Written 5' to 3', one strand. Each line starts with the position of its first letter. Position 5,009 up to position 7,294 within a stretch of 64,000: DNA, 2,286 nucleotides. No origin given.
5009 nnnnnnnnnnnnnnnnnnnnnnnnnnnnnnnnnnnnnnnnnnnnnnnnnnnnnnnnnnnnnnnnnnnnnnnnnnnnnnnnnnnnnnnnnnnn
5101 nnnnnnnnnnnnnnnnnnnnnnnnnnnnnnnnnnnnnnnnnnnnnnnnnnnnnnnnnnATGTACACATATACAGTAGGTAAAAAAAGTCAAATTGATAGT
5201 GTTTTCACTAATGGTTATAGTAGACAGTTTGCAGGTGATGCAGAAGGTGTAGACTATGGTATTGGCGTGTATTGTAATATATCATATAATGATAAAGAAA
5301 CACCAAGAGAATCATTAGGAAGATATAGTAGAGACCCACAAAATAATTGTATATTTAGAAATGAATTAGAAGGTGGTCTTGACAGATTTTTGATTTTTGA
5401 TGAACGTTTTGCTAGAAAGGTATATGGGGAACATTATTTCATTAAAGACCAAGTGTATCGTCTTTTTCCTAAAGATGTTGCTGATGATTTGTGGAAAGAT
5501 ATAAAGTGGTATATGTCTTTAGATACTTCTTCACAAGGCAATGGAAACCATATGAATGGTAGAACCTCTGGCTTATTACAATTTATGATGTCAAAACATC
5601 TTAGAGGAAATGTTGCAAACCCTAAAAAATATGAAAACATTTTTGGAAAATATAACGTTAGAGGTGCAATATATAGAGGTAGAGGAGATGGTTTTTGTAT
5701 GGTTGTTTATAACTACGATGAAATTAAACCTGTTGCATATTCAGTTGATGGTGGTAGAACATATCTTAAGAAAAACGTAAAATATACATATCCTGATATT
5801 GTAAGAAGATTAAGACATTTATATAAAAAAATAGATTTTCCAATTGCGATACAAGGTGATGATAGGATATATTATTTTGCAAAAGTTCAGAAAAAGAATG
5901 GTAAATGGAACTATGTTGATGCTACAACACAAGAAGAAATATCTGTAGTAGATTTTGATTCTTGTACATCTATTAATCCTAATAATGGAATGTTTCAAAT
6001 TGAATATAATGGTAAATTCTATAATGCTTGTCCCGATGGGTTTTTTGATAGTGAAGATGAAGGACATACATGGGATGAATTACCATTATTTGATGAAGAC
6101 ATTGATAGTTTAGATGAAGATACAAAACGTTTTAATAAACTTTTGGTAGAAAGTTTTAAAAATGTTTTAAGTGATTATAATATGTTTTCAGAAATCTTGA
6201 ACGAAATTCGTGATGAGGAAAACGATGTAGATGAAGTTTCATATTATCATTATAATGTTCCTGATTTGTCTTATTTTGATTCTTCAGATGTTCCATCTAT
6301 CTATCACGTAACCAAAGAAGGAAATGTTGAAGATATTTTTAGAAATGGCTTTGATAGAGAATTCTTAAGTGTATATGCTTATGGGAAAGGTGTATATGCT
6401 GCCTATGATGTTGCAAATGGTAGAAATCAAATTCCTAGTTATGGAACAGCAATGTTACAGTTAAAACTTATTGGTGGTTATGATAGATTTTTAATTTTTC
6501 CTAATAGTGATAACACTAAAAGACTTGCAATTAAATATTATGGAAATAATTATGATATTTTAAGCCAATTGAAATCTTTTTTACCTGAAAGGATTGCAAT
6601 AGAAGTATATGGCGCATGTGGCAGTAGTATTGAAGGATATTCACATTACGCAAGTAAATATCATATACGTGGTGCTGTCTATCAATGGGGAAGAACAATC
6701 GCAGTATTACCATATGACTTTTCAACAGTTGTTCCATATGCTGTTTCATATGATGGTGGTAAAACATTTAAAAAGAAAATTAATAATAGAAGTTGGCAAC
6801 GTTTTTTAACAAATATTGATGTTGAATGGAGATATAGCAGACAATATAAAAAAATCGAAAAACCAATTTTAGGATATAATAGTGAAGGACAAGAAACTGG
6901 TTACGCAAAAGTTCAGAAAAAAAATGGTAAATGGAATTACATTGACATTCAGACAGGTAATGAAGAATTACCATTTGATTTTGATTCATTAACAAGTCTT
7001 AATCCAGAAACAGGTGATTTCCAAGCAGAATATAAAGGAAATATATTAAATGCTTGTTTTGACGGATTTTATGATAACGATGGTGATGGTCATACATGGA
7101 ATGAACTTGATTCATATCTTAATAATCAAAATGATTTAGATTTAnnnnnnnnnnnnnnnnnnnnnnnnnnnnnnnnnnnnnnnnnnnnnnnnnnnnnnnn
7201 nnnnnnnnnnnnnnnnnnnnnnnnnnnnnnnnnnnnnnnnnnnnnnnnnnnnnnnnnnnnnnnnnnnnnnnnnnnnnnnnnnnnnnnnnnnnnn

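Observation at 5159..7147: Internally duplicated 662-aa protein with complementary PARP-like ADP-ribosyltransferase motifs in its two halves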

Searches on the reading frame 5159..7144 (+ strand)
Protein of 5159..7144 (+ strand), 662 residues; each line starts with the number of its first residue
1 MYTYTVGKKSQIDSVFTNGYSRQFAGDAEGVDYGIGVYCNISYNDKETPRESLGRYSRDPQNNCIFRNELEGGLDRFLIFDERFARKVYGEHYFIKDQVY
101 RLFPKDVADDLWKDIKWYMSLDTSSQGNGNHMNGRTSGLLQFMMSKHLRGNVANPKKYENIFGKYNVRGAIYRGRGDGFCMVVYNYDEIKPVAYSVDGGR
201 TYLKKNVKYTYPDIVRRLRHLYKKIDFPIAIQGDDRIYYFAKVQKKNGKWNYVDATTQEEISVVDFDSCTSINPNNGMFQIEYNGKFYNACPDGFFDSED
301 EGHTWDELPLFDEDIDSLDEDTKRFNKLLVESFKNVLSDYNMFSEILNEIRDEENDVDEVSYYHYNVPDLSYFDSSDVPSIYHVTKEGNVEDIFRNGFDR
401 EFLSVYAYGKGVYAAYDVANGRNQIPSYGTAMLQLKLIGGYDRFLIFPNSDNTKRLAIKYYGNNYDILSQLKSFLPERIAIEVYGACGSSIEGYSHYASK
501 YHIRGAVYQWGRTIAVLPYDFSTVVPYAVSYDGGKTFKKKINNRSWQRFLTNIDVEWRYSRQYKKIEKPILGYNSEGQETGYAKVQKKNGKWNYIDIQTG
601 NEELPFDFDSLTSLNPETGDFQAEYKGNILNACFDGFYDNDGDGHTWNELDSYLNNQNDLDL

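Call 3: search_protein_families(library=pfam, proteins=[window:5159-7144:+], max_evalue=1)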
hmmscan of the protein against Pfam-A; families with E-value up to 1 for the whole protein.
window:5159-7144:+ (662 aa): 2 families
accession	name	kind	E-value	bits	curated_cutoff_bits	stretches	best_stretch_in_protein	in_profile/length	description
PF00644.27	PARP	-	0.0042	17.1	26.7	1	379-420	50-95/199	Poly(ADP-ribose) polymerase catalytic domain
PF02012.26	BNR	-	0.18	12.4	27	0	529-539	2-12/12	BNR/Asp-box repeat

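Call 4: search_protein_families(library=phrogs, proteins=[window:5159-7144:+], max_evalue=0.1)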
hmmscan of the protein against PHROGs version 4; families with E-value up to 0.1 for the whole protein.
window:5159-7144:+ (662 aa): 0 families

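Call 7: find_homologous_proteins(query=window:5159-7144:+, max_evalue=0.001)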
Query window:5159-7144:+ (662 aa): 63 proteins with E <= 0.001 among 4528 candidates.
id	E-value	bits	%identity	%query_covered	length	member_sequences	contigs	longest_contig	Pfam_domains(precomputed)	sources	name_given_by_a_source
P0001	0.0e+0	1548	100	100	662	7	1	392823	-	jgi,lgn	jgi:hypothetical protein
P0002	0.0e+0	1289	80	100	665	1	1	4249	-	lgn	-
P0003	0.0e+0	1199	75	100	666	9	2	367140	-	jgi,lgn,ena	-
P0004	0.0e+0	1180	75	99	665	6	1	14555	-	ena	-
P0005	0.0e+0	1175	74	99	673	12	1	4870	-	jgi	-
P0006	0.0e+0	1174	74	99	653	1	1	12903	-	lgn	-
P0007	0.0e+0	1164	74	100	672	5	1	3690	-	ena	-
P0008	0.0e+0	1162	74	100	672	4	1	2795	-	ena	-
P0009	0.0e+0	1148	73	100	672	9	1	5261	-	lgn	-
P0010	0.0e+0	1135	72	99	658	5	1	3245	-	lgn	-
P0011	0.0e+0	1071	69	100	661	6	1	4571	-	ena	-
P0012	0.0e+0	1063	69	100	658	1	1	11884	-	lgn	-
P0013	0.0e+0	1060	69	100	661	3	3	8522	-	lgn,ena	-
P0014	0.0e+0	1057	68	99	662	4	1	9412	-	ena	-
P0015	0.0e+0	1050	69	100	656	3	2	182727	-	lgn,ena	-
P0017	0.0e+0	1039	68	100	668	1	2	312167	-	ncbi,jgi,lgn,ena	-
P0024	4.3e-204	698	51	99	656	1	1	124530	-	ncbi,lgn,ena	-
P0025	1.2e-188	647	48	98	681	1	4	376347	-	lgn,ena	-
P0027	5.8e-187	642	48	99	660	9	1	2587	PF00644.27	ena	-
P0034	2.8e-176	606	47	100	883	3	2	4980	PF00644.27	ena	-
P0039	1.7e-164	567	46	98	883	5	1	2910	PF00644.27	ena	-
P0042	6.6e-150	519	43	98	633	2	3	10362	PF00644.27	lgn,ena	-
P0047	3.9e-128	447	40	98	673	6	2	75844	-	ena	-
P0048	4.9e-120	420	37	99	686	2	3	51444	-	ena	-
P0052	1.2e-110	389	36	98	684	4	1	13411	PF00644.27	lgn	-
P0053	4.2e-106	374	40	43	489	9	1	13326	PF00644.27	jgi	jgi:hypothetical protein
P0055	2.8e-79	286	36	48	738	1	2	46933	-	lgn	-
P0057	1.6e-58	217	34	46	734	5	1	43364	-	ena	-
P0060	5.3e-49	186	35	43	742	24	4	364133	-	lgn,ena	-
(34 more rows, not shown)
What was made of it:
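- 5159..7147 (+): Gene Y: 662-aa tandem-duplicated PARP-like ART-fold protein. 63 homologues at 32-100% identity, mostly 640-690 aa (call 7).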

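Call 10: search_solved_structures(query=A1, max_evalue=10, show_alignments=3)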
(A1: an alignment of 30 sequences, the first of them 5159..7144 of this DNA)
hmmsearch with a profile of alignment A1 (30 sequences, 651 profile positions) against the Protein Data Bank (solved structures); distinct sequences matched with E-value up to 10: 3.
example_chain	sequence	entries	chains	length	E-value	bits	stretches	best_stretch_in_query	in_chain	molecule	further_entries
9frp_A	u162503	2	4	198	0.00019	23.4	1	316-411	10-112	Protein mono-ADP-ribosyltransferase PARP10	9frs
3hkv_A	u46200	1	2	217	0.0002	23.3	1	311-411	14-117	Poly [ADP-ribose] polymerase 10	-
5lx6_A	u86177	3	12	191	0.00032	22.6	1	317-411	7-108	Poly [ADP-ribose] polymerase 10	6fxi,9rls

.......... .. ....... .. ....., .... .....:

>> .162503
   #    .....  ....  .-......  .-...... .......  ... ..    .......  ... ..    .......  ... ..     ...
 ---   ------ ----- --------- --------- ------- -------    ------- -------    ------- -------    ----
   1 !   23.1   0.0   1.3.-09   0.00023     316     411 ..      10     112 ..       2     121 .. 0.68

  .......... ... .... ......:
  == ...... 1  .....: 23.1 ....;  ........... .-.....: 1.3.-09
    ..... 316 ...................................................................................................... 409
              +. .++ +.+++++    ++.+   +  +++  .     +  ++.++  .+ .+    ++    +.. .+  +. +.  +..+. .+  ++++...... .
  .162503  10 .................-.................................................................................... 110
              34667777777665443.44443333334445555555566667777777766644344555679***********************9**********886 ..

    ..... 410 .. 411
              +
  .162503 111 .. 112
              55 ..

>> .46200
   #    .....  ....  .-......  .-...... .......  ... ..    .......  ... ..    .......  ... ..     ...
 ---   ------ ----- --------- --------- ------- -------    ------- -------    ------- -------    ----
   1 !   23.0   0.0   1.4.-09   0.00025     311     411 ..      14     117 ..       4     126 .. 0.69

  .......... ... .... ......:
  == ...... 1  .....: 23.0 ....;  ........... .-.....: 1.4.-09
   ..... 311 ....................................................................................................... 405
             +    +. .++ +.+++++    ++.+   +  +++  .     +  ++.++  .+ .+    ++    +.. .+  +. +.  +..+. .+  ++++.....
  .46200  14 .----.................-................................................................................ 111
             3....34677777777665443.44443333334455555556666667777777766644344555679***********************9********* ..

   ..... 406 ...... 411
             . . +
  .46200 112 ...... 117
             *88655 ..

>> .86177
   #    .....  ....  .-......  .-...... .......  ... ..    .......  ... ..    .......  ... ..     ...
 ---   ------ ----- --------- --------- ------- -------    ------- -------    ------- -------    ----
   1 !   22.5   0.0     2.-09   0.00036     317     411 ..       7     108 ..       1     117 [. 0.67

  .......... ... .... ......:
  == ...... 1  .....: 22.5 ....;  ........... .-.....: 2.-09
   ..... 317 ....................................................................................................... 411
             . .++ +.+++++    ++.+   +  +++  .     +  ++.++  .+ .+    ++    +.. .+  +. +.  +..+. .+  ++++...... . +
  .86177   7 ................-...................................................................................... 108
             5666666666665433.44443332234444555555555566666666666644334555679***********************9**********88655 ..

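Call 12: search_dna_similar(query=window:5159-7144:+, collection=phages, mode=protein, max_evalue=0.001)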
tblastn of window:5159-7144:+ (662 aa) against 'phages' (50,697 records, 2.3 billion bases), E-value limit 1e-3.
No match.
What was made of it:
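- On Virion-packaged, injected effector (Alt-like or polyvalent-protein-like): No cultured relative exists (call 12).
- No relative exists in 50,697 cultured-phage records (call 12), so no virion proteomics is available.
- Tried and rejected: tblastn of Y against 50,697 phage records gave no match (call 12).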

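Call 20: predict_structure(alignment_id=A1)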
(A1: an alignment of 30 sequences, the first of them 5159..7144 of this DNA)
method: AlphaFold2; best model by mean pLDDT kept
length: 662 residues; sequences in the alignment: 30
mean_pLDDT: 83.9   pTM: 0.47
mean pLDDT of the five models: 83.9, 83.8, 81.5, 81.5, 80.4
residues with pLDDT >= 90: 271; 70-90: 307; 50-70: 49; < 50: 35
segments of 3 or more residues with pLDDT < 50: 27-29, 313-320, 339-359, 660-662
pLDDT, mean of each block of 10 residues (from residue 1): 91 89 59 84 83 91 93 90 89 91 94 89 68 77 85 87 91 82 91 94 92 88 91 89 94 94 91 88 88 88 88 49 59 55 39 33 73 88 90 79 65 91 84 92 94 93 92 93 92 88 92 91 91 89 80 83 87 79 90 89 90 86 89 89 88 72 39
secondary structure, 60 per line:
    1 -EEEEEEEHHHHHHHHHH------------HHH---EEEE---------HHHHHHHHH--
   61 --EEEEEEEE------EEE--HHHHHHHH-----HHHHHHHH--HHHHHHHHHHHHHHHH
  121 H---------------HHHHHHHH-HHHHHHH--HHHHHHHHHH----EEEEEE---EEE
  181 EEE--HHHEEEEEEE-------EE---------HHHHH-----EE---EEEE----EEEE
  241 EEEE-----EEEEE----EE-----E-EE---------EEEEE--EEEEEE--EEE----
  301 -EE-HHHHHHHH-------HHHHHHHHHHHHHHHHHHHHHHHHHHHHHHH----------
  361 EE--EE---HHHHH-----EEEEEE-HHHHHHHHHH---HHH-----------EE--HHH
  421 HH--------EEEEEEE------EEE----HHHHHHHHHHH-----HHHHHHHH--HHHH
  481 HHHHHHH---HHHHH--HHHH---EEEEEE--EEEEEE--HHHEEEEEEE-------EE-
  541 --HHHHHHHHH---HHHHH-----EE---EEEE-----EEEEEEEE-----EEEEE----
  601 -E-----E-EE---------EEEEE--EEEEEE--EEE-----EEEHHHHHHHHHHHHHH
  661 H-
elements in order: E2-8 H9-18 E37-40 H50-58 E63-70 E77-79 H82-89 H95-102 H105-121 H137-144 H146-152 H155-164 E169-174 E178-183 E189-195 H214-218 E229-232 E237-244 E250-254 E279-283 E286-291 E294-296 H305-312 H320-350 H370-374 E380-385 H387-396 H418-422 E431-437 E444-446 H451-461 H467-474 H477-487 H491-495 H498-501 E505-510 E513-518 E524-530 H543-551 H555-559 E570-573 E579-586 E592-596 E621-625 E628-633 E636-638 E644-646 H647-661
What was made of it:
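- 5159..7147 (+): AF2 model with pLDDT 83.9 (call 20).
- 5834..6058 (+): Beta module 1 (aa 226-300), WG-repeat-like (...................). Strands in the AF2 model (call 20).
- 6059..6283 (+): Acidic, helical, low-confidence linker (aa 301-375), ending in the Y-x-x-Y-[DN]-[IV]-P lead-in to unit 2. pLDDT below 50 at aa 313-320 and 339-359 (call 20).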

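Call 23: fold_search(model_id=the predicted structure, library=pdb)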
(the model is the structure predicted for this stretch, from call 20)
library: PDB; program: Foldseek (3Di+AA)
matches with E <= 10: 1065; with E <= 0.001: 0
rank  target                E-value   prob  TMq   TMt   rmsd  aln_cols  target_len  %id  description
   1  9rls_F                1.1e-02  1.00  0.12  0.39   7.9       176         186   16  PARP10 catalytic domain in complex with OUL499 (released 2025-09-17)
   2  2x5y                  1.3e-02  1.00  0.13  0.46   6.7       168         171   15  Human ZC3HAV1 (ARTD13), C-terminal domain (released 2010-03-02)
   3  9rls_A                2.2e-02  0.99  0.12  0.39   7.9       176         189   16  PARP10 catalytic domain in complex with OUL499 (released 2025-09-17)
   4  3hkv_A                2.8e-02  0.99  0.13  0.39  12.0       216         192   13  Human poly(ADP-ribose) polymerase 10, catalytic fragment in complex with an inhibitor 3-aminobenzamide (released 2009-06-16)
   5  9n73_LQ               3.7e-02  0.12  0.08  0.07  26.1       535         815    9  SSU processome maturation and disassembly, State G (released 2025-10-29)
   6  6kyf                  3.9e-02  0.87  0.11  0.42   9.6       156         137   12  Crystal structure of an anti-CRISPR protein (released 2020-09-23)
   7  4x52_A                4.6e-02  0.98  0.12  0.40   7.1       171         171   15  Human PARP13 (ZC3HAV1), C-Terminal PARP Domain (H810N; N830Y variant) (released 2015-02-11)
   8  5lx6_A                4.6e-02  0.98  0.13  0.40   7.3       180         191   16  Human PARP10 (ARTD10), catalytic fragment in complex with PARP inhibitor Veliparib (released 2017-01-11)
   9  3se2_B                4.8e-02  0.99  0.12  0.40   7.6       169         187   16  Human poly(ADP-ribose) polymerase 14 (PARP14/ARTD8) - catalytic domain in complex with 6(5H)-phenanthridinone (released 2011-07-06)
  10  4f0e_A                5.1e-02  0.99  0.13  0.38   7.1       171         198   13  Human ADP-RIBOSYLTRANSFERASE 7 (ARTD7/PARP15), CATALYTIC DOMAIN IN COMPLEX WITH STO1102 (released 2012-09-05)
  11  4x52_C                6.7e-02  0.98  0.12  0.43   8.2       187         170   14  Human PARP13 (ZC3HAV1), C-Terminal PARP Domain (H810N; N830Y variant) (released 2015-02-11)
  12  3hkv_B                7.4e-02  0.97  0.13  0.40   7.0       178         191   15  Human poly(ADP-ribose) polymerase 10, catalytic fragment in complex with an inhibitor 3-aminobenzamide (released 2009-06-16)
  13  7pwr_A                7.4e-02  0.97  0.12  0.37   7.4       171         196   13  PARP15 catalytic domain in complex with OUL254 (released 2022-05-11)
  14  6v3w                  7.8e-02  0.97  0.12  0.40   7.1       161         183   16  Human Poly(ADP-Ribose) Polymerase 12, Catalytic fragment with four point mutations in complex with RBN-2397 (released 2020-12-16)
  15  4f1l_D                9.2e-02  0.97  0.12  0.40   6.7       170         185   16  Human Artd8 (Parp14, Bal2) - catalytic domain in complex with inhibitor A16(Z) (released 2012-09-05)
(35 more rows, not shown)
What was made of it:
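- On ART superfamily: Foldseek gives probability 0.97-1.0 (call 23).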

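Call 36: list_cluster_members(proteins=[P0001, P0003, P0017, P0024, P0025, P0060, P0015])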
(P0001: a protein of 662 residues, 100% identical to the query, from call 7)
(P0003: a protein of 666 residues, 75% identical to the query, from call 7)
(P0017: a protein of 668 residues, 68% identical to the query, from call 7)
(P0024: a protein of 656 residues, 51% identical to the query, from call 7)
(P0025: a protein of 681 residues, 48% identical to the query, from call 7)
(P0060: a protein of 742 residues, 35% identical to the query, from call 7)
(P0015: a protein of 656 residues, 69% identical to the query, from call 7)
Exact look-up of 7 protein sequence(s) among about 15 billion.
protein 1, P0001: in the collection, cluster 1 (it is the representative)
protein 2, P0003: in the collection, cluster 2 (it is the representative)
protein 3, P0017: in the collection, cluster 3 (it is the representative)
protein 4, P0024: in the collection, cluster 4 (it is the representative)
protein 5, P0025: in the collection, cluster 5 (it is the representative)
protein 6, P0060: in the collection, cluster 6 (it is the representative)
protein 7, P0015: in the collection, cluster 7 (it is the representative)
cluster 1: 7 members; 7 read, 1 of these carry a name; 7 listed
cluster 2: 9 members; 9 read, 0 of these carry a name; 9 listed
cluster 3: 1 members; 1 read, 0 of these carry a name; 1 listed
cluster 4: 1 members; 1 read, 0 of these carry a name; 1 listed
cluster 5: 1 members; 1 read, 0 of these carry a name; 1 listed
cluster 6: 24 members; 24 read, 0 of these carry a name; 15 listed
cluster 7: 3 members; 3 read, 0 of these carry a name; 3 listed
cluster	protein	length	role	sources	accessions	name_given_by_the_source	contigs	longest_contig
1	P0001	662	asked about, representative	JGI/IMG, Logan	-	hypothetical protein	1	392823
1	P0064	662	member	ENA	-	-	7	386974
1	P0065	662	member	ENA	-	-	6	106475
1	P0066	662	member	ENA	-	-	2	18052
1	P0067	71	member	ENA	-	-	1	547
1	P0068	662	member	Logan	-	-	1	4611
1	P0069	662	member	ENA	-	-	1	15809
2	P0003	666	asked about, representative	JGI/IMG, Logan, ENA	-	-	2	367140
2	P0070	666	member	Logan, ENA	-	-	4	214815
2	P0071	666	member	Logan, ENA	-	-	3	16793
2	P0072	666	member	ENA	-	-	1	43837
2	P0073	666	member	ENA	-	-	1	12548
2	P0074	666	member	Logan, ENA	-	-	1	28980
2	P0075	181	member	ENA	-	-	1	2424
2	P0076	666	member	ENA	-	-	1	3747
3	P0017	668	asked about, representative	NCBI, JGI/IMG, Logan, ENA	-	-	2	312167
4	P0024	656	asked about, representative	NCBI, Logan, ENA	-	-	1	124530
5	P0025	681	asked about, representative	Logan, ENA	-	-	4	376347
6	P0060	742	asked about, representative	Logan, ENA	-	-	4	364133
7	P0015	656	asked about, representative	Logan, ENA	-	-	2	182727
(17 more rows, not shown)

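Call 37: find_encoding_contigs(protein=P0025, flank=10000, max_places=2)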
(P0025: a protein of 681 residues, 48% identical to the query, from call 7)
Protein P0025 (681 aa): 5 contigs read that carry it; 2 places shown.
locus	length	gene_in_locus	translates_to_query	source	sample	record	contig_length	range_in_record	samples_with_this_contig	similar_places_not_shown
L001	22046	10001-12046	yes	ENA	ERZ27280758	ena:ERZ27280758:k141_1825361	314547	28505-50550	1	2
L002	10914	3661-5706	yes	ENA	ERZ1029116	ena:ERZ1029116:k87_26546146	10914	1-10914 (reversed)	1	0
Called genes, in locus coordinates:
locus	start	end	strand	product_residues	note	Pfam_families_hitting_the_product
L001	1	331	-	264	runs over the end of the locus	PF04446:Thg1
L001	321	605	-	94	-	-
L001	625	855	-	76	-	-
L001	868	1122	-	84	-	-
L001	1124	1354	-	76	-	-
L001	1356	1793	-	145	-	-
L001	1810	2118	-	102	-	-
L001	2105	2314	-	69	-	-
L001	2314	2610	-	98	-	-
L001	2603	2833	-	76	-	-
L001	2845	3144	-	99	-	-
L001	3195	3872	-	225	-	PF09414:RNA_ligase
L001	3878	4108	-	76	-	-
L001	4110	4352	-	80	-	-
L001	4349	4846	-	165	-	-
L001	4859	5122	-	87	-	-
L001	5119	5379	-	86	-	-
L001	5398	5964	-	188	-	-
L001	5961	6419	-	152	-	-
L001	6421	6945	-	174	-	-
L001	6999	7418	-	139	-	-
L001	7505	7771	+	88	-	-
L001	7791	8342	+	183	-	PF00857:Isochorismatase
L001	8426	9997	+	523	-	-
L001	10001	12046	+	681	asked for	-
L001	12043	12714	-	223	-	-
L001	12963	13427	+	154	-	-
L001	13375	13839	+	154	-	-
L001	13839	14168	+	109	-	-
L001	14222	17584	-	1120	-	-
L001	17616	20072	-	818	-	PF09603:Fib_succ_major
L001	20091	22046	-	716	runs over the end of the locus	-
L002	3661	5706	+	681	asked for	-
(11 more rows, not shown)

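Call 38: find_encoding_contigs(protein=P0060, flank=10000, max_places=2)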
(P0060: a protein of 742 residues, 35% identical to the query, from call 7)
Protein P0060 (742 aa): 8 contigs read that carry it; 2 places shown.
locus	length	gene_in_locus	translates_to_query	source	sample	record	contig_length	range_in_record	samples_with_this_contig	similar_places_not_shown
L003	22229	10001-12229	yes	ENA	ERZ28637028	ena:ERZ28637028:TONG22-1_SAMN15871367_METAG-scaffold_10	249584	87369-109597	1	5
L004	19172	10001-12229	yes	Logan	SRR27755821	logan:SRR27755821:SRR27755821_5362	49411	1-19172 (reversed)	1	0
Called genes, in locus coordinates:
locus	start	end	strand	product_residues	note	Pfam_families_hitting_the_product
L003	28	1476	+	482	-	-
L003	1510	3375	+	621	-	PF07068:Gp23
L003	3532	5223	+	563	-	PF05443:ROS_MUCR (weak)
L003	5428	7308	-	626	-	PF03237:Terminase_6N (weak)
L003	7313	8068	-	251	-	PF05265:DUF723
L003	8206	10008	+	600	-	-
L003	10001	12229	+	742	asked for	-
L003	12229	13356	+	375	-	PF26809:Phage_T4_gp13 (faint)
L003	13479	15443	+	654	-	PF07230:Portal_T4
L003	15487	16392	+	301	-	-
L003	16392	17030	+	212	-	-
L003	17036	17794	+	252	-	-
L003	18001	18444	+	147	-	-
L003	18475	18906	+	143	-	-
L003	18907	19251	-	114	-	-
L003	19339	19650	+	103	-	-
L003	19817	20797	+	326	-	PF12760:Zn_ribbon_IS1595, PF12762:DDE_Tnp_IS1595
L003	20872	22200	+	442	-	-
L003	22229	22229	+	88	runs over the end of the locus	-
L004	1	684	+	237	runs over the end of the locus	PF03420:Peptidase_S77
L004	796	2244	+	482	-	-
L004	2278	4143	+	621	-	PF07068:Gp23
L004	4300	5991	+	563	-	PF05443:ROS_MUCR (weak)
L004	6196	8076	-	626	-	-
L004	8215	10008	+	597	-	-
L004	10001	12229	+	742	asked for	-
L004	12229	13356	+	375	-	PF26809:Phage_T4_gp13 (faint)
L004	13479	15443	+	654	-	PF07230:Portal_T4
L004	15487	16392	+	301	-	-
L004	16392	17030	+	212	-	-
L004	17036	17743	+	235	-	-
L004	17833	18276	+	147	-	-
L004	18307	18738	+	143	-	-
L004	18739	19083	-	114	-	-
